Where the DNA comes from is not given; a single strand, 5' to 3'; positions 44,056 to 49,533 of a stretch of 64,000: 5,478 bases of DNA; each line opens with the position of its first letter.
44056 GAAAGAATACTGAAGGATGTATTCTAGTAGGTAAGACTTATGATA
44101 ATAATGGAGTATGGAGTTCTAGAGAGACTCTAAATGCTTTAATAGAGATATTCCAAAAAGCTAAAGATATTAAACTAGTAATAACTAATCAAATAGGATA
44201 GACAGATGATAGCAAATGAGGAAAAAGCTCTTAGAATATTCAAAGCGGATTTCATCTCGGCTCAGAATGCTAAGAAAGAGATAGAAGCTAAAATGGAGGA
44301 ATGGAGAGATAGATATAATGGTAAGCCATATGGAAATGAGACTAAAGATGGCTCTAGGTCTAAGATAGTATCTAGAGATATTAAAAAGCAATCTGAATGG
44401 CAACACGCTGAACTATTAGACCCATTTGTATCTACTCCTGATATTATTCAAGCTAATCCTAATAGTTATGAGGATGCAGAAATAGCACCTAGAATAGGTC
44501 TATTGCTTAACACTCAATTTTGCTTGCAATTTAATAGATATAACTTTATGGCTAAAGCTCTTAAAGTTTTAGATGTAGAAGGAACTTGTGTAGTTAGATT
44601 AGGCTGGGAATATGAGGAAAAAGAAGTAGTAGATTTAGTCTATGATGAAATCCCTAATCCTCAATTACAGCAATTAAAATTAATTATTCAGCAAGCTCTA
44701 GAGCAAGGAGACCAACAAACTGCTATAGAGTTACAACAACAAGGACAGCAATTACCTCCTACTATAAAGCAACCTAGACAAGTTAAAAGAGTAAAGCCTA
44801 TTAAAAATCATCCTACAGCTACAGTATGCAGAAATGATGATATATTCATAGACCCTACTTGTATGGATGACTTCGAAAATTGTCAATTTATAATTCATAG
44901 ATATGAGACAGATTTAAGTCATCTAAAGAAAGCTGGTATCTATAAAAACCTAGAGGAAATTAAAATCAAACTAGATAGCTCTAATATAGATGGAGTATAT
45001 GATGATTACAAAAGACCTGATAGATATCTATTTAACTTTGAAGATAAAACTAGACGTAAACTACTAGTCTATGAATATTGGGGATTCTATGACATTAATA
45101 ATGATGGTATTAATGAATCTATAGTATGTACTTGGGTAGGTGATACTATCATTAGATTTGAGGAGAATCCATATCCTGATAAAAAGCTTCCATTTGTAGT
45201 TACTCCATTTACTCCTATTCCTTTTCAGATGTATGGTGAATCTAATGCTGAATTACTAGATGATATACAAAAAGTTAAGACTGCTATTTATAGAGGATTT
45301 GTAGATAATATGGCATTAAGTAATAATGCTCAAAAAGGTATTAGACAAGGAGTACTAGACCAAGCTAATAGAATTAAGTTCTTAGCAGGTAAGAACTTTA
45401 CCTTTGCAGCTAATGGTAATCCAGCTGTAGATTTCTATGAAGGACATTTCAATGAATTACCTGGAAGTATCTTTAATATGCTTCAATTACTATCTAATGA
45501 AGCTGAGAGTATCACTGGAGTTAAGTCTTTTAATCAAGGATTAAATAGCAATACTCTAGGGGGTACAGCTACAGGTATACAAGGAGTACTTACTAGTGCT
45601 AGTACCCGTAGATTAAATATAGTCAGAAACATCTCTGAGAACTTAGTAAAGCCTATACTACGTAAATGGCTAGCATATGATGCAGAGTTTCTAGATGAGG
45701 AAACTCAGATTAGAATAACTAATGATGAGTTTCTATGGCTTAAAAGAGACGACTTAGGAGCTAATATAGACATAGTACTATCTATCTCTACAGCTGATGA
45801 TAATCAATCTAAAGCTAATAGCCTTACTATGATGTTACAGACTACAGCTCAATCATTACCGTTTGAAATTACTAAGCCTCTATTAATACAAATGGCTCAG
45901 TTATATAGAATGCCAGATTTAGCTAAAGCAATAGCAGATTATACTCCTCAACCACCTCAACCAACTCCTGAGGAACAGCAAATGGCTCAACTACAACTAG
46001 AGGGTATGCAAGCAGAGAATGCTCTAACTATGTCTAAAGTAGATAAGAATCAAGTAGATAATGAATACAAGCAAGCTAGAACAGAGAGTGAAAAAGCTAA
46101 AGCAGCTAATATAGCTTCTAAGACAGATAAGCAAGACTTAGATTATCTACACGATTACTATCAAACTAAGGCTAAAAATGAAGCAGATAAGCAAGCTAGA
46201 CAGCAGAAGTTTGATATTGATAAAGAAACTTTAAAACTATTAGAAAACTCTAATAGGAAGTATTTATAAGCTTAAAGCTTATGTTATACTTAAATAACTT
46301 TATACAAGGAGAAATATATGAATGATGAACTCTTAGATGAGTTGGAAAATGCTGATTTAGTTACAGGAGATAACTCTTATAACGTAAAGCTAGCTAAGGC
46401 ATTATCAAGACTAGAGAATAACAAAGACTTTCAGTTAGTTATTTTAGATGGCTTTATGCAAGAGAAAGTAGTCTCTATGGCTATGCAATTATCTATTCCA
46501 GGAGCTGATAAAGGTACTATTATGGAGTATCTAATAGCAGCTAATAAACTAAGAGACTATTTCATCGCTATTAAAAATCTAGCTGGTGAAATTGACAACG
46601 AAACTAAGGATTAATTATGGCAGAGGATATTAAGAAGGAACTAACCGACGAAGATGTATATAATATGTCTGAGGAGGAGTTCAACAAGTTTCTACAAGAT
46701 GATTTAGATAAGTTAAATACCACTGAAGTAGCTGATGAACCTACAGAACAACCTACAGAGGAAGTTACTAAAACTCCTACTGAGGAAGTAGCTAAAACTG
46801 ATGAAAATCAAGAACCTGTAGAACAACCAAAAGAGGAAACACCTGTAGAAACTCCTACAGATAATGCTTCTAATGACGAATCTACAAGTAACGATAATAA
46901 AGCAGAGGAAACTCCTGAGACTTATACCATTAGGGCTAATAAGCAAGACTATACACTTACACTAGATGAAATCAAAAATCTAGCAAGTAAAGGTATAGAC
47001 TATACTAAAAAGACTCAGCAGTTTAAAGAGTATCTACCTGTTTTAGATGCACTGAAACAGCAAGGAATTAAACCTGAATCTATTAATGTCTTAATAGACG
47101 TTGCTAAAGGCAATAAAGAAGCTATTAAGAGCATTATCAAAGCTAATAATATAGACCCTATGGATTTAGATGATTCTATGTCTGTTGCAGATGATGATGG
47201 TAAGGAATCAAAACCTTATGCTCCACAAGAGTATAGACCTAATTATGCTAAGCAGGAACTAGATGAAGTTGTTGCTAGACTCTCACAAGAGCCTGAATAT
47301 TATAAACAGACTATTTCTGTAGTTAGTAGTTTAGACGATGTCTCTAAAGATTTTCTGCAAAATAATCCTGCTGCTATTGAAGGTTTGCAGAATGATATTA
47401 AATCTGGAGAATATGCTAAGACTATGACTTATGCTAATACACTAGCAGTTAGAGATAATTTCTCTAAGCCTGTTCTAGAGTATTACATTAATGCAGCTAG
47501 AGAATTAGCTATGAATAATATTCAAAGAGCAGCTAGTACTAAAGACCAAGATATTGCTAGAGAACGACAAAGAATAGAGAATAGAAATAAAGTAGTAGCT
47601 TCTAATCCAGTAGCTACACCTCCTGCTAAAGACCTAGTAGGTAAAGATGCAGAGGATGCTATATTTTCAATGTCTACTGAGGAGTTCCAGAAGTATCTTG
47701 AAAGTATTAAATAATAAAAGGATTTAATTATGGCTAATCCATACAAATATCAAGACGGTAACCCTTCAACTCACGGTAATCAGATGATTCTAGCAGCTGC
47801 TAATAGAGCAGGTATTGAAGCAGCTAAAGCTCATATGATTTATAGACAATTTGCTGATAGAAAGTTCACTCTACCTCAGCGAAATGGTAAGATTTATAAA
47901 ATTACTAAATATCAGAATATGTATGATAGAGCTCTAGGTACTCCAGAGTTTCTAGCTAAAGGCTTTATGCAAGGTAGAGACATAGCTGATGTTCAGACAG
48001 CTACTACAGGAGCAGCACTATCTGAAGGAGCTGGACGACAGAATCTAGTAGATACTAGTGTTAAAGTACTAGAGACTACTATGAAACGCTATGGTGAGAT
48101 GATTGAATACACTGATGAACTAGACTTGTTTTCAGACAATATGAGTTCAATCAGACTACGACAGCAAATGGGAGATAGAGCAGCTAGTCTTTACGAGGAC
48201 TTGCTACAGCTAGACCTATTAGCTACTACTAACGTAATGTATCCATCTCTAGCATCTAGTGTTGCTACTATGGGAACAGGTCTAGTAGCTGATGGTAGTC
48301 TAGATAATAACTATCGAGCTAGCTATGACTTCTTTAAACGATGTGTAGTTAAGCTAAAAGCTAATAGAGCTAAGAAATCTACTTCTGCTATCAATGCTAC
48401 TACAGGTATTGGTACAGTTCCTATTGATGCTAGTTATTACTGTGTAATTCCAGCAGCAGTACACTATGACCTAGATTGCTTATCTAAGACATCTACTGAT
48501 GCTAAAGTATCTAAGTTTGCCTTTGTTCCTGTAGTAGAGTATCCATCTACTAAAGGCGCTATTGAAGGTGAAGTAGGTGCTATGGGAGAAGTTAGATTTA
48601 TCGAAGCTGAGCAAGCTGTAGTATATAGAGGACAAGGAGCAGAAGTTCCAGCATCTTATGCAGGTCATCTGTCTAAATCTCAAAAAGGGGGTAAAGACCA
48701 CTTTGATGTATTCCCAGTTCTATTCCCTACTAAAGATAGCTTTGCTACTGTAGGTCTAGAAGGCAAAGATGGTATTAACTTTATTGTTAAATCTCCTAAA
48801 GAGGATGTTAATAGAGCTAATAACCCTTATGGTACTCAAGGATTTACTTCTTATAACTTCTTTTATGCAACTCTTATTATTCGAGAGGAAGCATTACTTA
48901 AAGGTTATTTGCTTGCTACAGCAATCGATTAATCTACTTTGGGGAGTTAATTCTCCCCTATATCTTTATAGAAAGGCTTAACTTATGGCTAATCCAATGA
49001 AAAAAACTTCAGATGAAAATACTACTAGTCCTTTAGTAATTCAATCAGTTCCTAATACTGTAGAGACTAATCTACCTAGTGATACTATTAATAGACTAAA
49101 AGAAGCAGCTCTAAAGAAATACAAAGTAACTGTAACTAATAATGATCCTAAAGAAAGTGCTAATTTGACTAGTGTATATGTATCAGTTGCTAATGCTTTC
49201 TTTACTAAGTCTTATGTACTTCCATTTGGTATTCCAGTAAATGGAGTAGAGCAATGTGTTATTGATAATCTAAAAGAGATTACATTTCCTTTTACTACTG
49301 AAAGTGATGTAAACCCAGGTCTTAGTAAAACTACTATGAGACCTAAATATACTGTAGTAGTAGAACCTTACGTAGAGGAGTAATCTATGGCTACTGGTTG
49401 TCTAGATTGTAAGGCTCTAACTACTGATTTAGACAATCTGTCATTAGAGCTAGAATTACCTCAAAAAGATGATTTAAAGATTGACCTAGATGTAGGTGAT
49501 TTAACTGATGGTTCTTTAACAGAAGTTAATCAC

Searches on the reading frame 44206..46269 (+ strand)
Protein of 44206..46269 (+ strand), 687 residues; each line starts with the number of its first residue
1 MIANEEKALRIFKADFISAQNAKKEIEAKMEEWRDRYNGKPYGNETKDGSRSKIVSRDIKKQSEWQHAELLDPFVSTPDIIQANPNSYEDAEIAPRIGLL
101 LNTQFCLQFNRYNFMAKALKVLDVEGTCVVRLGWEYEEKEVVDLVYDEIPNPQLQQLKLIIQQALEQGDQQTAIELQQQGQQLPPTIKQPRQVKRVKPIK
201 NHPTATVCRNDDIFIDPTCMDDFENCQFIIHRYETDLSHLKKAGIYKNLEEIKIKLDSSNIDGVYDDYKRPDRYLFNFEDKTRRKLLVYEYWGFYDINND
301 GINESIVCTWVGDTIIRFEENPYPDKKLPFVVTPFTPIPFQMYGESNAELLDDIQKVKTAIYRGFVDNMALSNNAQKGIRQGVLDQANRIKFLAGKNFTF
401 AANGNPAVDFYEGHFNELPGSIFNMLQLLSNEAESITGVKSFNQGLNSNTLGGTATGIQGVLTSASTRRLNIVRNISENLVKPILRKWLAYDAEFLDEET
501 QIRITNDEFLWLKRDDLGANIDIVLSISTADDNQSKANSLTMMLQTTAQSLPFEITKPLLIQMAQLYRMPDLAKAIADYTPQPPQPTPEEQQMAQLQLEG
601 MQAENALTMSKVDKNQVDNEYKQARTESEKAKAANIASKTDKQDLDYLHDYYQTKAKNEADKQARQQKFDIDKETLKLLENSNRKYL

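Call 7: search_protein_families(library=pfam, proteins=[window:44206-46269:+], max_evalue=0.1)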
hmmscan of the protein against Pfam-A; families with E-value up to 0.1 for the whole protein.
window:44206-46269:+ (687 aa): 1 family
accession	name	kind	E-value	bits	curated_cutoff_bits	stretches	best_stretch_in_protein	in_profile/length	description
PF23899.1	SU10_portal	-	1.1e-138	463.8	30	1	11-604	4-593/593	Phage SU10 portal protein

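Call 8: search_protein_families(library=phrogs, proteins=[window:44206-46269:+], max_evalue=0.1)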
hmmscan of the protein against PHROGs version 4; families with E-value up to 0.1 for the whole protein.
window:44206-46269:+ (687 aa): 2 families
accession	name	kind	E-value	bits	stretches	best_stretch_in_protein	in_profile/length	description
phrog_1216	-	head and packaging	1.6e-184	616.3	1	5-679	13-671/714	portal protein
phrog_156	-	head and packaging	4.2e-14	52.9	1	208-655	153-642/681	portal protein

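Call 9: search_dna_similar(query=window:44206-46269:+, collection=phages, mode=protein, max_rows=25)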
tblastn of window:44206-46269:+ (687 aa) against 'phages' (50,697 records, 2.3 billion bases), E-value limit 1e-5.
Records with a match: 742; places in all: 745; records where one place covers at least 80% of the query: 471.
Best place of each record, by identity: <60% 742.
By first word of the organism name: Pseudomonas 207; Escherichia 161; Vibrio 122; Klebsiella 29; Rhizobium 22; Erwinia 21; Achromobacter 17; Roseobacter 15; Pectobacterium 14; Salmonella 11; and 35 more.
By host as written in the record: - 101; Escherichia coli 79; Pseudomonas aeruginosa 78; Pseudomonas aeruginosa PAO1 27; Vibrio breoganii 16; Pseudomonas aeruginosa ATCC 27853 15; Klebsiella pneumoniae 14; Achromobacter xylosoxidans I2BC 12; and 202 more.
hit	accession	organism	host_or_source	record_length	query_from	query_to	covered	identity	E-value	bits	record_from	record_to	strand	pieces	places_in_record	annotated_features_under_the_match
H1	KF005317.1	Alteromonas phage vB_AmaP_AD45-P1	Alteromonas macleodii str. 'Balearic ...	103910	1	650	95%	47.4%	0e+0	579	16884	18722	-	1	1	hypothetical protein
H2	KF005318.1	Alteromonas phage vB_AmaP_AD45-P3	Alteromonas macleodii str. 'Balearic ...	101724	1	650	95%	47.4%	0e+0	579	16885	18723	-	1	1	hypothetical protein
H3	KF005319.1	Alteromonas phage vB_AmaP_AD45-P4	Alteromonas macleodii str. 'Balearic ...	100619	1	650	95%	47.4%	0e+0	579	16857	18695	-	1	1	hypothetical protein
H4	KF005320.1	Alteromonas phage vB_AmaP_AD45-P2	Alteromonas macleodii str. 'Balearic ...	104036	1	650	95%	47.4%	0e+0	579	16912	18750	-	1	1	hypothetical protein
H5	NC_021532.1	Alteromonas phage vB_AmaP_AD45-P1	Alteromonas macleodii str. 'Balearic ...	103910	1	650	95%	47.4%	0e+0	579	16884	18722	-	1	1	portal protein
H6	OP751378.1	Alteromonas phage vB_AmeP_PT11-V19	Alteromonas mediterranea PT11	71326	9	662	95%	43.7%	3e-160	517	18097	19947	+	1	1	portal protein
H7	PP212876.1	Alteromonas phage vB_AmeP-R22Y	Alteromonas marina SW-47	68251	6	662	96%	42.9%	3e-158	511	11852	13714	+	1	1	record has no annotation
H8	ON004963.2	Klebsiella phage GADU21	Klebsiella sp.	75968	9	670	96%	39.4%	1e-123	411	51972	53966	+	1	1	portal protein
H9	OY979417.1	Klebsiella phage vB_Kpn_K17alpha62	-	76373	9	670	96%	39.2%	7e-125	415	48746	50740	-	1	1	single strand DNA binding protein | RuvC-like Holliday junction resolvase | Mu Gam-like end protection | unknown function | HNH endonuclease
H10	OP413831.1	Klebsiella phage pKP-BM327-1.1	Klebsiella pneumoniae BM327-1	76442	9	670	96%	39.1%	2e-124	413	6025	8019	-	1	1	hypothetical protein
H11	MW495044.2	Klebsiella phage vB_KpnP_P184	Klebsiella pneumoniae 184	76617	9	670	96%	39.1%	4e-124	412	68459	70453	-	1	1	putative portal protein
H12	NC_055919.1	Klebsiella phage vB_KpnP_P184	Klebsiella pneumoniae 184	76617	9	670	96%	39.1%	4e-124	412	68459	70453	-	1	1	portal protein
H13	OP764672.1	Klebsiella phage VB_KpP_HS106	Klebsiella pneumoniae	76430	9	670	96%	38.9%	1e-123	411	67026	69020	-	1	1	hypothetical protein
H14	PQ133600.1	Klebsiella phage P19-618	Klebsiella pneumoniae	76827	9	670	96%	38.9%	2e-123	410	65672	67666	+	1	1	hypothetical protein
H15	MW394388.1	Klebsiella phage vB_KpP_FBKp27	Klebsiella pneumoniae L923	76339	9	649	93%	40.1%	1e-123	411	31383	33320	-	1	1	portal protein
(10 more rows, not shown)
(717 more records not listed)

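Call 15: get_annotated_region(hit=H5, flank=6000)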
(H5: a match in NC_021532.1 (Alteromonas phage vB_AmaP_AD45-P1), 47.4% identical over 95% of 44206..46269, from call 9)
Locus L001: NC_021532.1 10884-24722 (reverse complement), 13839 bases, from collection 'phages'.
description: Alteromonas phage vB_AmaP_AD45-P1, complete genome.
organism: Alteromonas phage vB_AmaP_AD45-P1 (NCBI taxid 1300004)
taxonomy: Viruses; Duplodnaviria; Heunggongvirae; Uroviricota; Caudoviricetes
host: Alteromonas macleodii str. 'Balearic Sea AD45'; source: -; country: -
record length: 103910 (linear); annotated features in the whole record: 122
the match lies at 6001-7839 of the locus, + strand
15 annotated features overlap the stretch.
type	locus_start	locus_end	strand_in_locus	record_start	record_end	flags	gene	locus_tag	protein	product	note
CDS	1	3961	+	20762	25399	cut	-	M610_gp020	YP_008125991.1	tail fiber domain-containing protein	-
CDS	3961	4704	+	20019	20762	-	-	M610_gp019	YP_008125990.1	hypothetical protein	-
CDS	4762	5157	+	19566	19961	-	-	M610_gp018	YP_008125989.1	hypothetical protein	-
CDS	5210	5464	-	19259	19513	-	-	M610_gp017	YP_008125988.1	hypothetical protein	-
CDS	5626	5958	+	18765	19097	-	-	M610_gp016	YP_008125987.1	hypothetical protein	-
CDS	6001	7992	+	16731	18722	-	-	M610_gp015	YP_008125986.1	portal protein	N4 gp59-like protein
CDS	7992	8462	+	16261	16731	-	-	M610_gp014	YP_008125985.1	hypothetical protein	-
CDS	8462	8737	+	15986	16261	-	-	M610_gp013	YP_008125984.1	hypothetical protein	-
CDS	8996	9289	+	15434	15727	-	-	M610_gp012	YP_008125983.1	hypothetical protein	-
CDS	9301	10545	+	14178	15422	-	-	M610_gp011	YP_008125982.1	tail length tape measure protein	N4 gp57-like protein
CDS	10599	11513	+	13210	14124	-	-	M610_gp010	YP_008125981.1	major head protein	-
CDS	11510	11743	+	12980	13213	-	-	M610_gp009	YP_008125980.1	major coat protein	similar to major coat protein (Vibrio phage VBP32)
CDS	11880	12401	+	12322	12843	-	-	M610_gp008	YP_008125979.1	hypothetical protein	-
CDS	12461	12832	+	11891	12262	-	-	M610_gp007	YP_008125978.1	hypothetical protein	-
CDS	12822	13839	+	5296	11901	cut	-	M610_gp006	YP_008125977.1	tail protein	similar to tail protein Pb4 (Enterobacteria phage T5)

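Call 16: get_annotated_region(hit=H6, flank=6000)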
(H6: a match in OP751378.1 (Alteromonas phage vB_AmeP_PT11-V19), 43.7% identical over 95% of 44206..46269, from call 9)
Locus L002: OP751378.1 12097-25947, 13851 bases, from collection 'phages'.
description: Alteromonas phage vB_AmeP_PT11-V19, complete genome.
organism: Alteromonas phage vB_AmeP_PT11-V19 (NCBI taxid 2996182)
taxonomy: Viruses; Duplodnaviria; Heunggongvirae; Uroviricota; Caudoviricetes
host: Alteromonas mediterranea PT11; source: -; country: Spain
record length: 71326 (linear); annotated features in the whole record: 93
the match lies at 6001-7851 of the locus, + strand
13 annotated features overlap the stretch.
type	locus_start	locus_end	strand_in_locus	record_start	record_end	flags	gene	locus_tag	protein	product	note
CDS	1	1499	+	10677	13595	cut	-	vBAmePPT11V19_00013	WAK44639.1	tail-related protein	-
CDS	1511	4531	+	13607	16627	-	-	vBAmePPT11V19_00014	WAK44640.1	hypothetical protein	-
CDS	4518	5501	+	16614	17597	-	-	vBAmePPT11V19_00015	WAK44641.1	hypothetical protein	-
CDS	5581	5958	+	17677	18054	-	-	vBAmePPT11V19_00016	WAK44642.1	hypothetical protein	-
CDS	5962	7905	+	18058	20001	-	-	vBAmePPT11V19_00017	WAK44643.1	portal protein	-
CDS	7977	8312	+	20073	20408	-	-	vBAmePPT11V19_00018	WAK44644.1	hypothetical protein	-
CDS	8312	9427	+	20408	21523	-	-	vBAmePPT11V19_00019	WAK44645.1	tape measure protein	-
CDS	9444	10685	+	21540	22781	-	-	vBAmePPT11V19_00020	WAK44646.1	major coat protein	-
CDS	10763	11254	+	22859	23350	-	-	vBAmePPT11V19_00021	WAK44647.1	hypothetical protein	-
CDS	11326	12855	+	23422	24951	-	-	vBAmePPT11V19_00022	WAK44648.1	tail-related protein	-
CDS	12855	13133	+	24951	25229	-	-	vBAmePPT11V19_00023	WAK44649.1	hypothetical protein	-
CDS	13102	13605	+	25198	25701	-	-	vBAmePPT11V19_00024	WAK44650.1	hypothetical protein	-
CDS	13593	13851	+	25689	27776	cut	-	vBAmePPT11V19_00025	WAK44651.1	hypothetical protein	-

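Call 17: find_related_loci(query=window:44206-46269:+, collection=viral_contigs, flank=7000)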
Query window:44206-46269:+ (687 aa) in viral_contigs; peptide patterns used: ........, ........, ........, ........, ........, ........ (x = any residue, [..] = any of these).
111 stretches matched a pattern; 110 encode a relative of the query (tblastn E <= 1e-3); the best 80 are kept; 80 distinct loci.
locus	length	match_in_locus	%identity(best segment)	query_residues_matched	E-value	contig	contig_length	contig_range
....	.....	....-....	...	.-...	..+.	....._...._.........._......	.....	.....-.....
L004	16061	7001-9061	100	1-687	0e+0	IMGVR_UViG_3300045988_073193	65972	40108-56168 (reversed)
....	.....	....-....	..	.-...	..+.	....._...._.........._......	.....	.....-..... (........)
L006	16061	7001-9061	99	1-687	0e+0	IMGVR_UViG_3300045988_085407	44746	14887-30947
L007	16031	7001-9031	62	4-687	0e+0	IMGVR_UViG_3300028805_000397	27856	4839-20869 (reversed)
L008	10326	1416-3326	44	1-667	0e+0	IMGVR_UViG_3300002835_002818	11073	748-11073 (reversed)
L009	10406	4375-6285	44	1-667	0e+0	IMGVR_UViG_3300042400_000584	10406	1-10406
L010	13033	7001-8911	44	1-667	0e+0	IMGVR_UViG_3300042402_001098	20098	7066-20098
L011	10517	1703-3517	46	9-648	0e+0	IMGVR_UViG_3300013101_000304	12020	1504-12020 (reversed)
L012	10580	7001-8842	45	1-649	4e-177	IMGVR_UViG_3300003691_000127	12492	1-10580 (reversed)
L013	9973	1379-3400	38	6-672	1e-143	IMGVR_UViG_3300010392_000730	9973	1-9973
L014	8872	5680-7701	38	6-672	3e-143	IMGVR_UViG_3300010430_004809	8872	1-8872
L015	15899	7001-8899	37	35-683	5e-132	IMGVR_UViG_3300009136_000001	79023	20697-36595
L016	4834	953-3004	36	6-681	9e-134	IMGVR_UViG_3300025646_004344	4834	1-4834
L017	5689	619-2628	36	5-679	2e-132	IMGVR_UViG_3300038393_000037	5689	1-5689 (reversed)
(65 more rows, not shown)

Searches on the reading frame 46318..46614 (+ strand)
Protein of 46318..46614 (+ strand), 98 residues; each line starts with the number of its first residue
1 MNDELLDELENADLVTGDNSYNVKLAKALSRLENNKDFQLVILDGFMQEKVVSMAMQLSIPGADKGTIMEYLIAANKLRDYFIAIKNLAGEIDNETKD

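Call 69: search_protein_families(library=phrogs, proteins=[window:46318-46614:+], max_evalue=0.001)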
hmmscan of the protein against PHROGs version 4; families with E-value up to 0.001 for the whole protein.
window:46318-46614:+ (98 aa): 2 families
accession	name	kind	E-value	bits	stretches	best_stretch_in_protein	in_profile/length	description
phrog_26806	-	unknown function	3.9e-12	47.6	1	10-95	5-94/97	-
phrog_2346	-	unknown function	1.9e-10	41.8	1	22-91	18-90/112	-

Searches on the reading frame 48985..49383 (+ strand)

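Call 69: search_protein_families(library=phrogs, proteins=[window:48985-49383:+], max_evalue=0.001)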
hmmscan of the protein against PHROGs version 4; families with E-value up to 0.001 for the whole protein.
window:48985-49383:+ (132 aa): 1 family
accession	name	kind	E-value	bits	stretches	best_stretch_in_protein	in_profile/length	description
phrog_2130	-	unknown function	4.3e-09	37.4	1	16-128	61-172/195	-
